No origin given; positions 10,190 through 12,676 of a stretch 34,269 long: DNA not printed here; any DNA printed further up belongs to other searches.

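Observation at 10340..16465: Four translationally coupled genes: GT2 synthase, YkgJ Cys-cluster protein, YfhO and a second giant membrane protein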

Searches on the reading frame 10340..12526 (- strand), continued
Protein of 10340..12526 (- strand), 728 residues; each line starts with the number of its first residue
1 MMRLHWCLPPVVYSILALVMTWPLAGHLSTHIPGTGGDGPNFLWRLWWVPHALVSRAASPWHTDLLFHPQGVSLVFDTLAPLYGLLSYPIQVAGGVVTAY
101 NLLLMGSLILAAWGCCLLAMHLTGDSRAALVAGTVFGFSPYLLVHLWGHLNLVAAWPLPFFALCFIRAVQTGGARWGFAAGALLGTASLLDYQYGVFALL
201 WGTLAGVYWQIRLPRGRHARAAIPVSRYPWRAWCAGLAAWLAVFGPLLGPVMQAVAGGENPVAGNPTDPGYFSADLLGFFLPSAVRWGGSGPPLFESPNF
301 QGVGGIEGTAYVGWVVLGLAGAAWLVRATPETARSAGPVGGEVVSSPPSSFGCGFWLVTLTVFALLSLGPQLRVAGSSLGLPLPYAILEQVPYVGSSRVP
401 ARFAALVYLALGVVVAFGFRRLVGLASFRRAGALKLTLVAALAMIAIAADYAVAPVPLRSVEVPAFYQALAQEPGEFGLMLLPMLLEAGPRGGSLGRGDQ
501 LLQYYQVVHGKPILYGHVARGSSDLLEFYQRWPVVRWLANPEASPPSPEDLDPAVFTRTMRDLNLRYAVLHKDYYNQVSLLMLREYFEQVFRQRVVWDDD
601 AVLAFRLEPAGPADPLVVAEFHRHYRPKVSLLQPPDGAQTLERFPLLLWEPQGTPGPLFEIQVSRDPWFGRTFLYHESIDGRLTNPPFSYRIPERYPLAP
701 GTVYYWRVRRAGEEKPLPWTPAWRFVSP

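Call 56: find_encoding_contigs(protein=P0012, flank=8000, max_places=2)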
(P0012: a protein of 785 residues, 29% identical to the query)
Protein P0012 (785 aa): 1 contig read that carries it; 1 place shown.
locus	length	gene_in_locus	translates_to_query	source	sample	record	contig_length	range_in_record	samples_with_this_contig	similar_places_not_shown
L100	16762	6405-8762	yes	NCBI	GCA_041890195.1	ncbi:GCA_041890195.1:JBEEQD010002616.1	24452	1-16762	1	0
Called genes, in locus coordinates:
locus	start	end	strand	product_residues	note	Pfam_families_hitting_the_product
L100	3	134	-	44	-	?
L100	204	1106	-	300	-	PF18917:LiaI-LiaF-like_TM1, PF22570:LiaF-TM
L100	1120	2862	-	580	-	PF02518:HATPase_c, PF13589:HATPase_c_3, PF01119:DNA_mis_repair, PF08676:MutL_C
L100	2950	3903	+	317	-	PF00291:PALP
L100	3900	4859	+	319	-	PF00892:EamA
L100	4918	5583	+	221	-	PF00702:Hydrolase, PF03031:NIF (faint), PF13419:HAD_2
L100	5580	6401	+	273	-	PF04951:Peptidase_M55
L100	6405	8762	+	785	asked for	-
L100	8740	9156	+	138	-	PF13279:4HBT_2, PF03061:4HBT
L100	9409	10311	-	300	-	PF00480:ROK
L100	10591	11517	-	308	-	PF02899:Phage_int_SAM_1 (weak), PF13495:Phage_int_SAM_4 (faint), PF00589:Phage_integrase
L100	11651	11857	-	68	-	-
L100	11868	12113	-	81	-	-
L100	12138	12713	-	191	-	-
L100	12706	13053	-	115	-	PF18741:MTES_1575 (faint)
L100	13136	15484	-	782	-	-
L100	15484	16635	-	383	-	-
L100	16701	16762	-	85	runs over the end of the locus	-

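Call 57: find_encoding_contigs(protein=P0015, flank=8000, max_places=2)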
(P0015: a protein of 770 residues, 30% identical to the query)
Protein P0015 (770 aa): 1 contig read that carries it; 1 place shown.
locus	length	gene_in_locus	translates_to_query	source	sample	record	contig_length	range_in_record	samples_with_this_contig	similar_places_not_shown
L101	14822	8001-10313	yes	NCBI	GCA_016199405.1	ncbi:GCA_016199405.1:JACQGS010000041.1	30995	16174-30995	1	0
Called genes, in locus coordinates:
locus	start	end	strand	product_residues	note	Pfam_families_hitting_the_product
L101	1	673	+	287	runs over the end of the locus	PF01135:PCMT, PF01209:Ubie_methyltran, PF13489:Methyltransf_23, PF13847:Methyltransf_31, PF08241:Methyltransf_11, PF08242:Methyltransf_12, PF13649:Methyltransf_25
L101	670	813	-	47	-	-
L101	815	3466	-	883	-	PF01590:GAF, PF13185:GAF_2, PF13492:GAF_3, PF01590:GAF, PF13185:GAF_2, PF13492:GAF_3, PF01590:GAF, PF13185:GAF_2, +4 more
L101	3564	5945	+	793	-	PF11028:TMEM260_N, PF13231:PMT_2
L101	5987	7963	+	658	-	PF02366:PMT, PF13231:PMT_2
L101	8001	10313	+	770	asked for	-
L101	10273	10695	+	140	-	PF15711:ILEI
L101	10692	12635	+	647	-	PF11028:TMEM260_N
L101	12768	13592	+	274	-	PF01209:Ubie_methyltran, PF13489:Methyltransf_23, PF01135:PCMT (weak), PF08241:Methyltransf_11, PF08242:Methyltransf_12, PF13649:Methyltransf_25, PF13847:Methyltransf_31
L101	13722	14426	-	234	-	-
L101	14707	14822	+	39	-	PF02771:Acyl-CoA_dh_N (weak)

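Call 63: search_protein_families(library=pfam, proteins=[P0002, P0004, P0005, P0006, P0011, P0020, P0025, P0089, P0091, P0078], max_evalue=0.01)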
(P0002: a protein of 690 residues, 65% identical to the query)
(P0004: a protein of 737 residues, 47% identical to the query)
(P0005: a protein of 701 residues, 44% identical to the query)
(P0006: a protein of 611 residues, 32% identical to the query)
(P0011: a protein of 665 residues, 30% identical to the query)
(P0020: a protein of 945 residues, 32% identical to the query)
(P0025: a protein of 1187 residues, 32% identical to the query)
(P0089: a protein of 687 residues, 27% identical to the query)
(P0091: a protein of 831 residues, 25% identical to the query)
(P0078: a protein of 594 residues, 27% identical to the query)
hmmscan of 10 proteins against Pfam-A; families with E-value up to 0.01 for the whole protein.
P0002 (690 aa): 0 families

P0004 (737 aa): 0 families

P0005 (701 aa): 0 families

P0006 (611 aa): 1 family
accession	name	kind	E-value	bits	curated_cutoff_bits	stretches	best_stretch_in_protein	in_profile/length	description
PF09586.16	YfhO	-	0.00011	21.1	28.5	1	111-238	87-210/835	Bacterial membrane protein YfhO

P0011 (665 aa): 2 families
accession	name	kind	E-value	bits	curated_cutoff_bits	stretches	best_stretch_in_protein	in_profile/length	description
PF09852.15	DUF2079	-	1.4e-05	24.8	28.2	1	98-254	51-199/459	Predicted membrane protein (DUF2079)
PF09586.16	YfhO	-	0.0095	14.8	28.5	0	91-263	73-244/835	Bacterial membrane protein YfhO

P0020 (945 aa): 3 families
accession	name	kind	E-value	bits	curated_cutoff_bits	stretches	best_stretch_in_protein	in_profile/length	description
PF10131.15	PTPS_related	-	2e-08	33.6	26.4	1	364-500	23-160/621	6-pyruvoyl-tetrahydropterin synthase related domain; membrane protein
PF09852.15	DUF2079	-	1.6e-07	31.3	28.2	1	351-511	50-199/459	Predicted membrane protein (DUF2079)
PF01835.25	MG2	-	0.0056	17.5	32.8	0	121-199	11-78/96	MG2 domain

P0025 (1187 aa): 3 families
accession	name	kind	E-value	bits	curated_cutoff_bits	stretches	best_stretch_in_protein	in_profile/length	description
PF13231.12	PMT_2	-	1.4e-16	61.5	26.1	1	278-435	3-156/160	Dolichyl-phosphate-mannose-protein mannosyltransferase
PF12773.13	DZR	-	4.2e-07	30.5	27.3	1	9-52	1-45/45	Double zinc ribbon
PF13240.11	Zn_Ribbon_1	-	2.7e-06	27.4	25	1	34-55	2-23/23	zinc-ribbon domain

P0089 (687 aa): 1 family
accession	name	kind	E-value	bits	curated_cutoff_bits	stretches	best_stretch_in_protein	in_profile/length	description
PF09852.15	DUF2079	-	2.3e-05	24.1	28.2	1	94-255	51-205/459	Predicted membrane protein (DUF2079)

P0091 (831 aa): 1 family
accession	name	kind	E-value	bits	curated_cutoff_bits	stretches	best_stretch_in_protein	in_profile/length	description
PF09586.16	YfhO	-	1.6e-06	27.2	28.5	1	86-248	73-232/835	Bacterial membrane protein YfhO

P0078 (594 aa): 1 family
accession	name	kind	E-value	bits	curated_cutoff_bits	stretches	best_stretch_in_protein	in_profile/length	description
PF13231.12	PMT_2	-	1.1e-05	26.1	26.1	1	114-253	22-156/160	Dolichyl-phosphate-mannose-protein mannosyltransferase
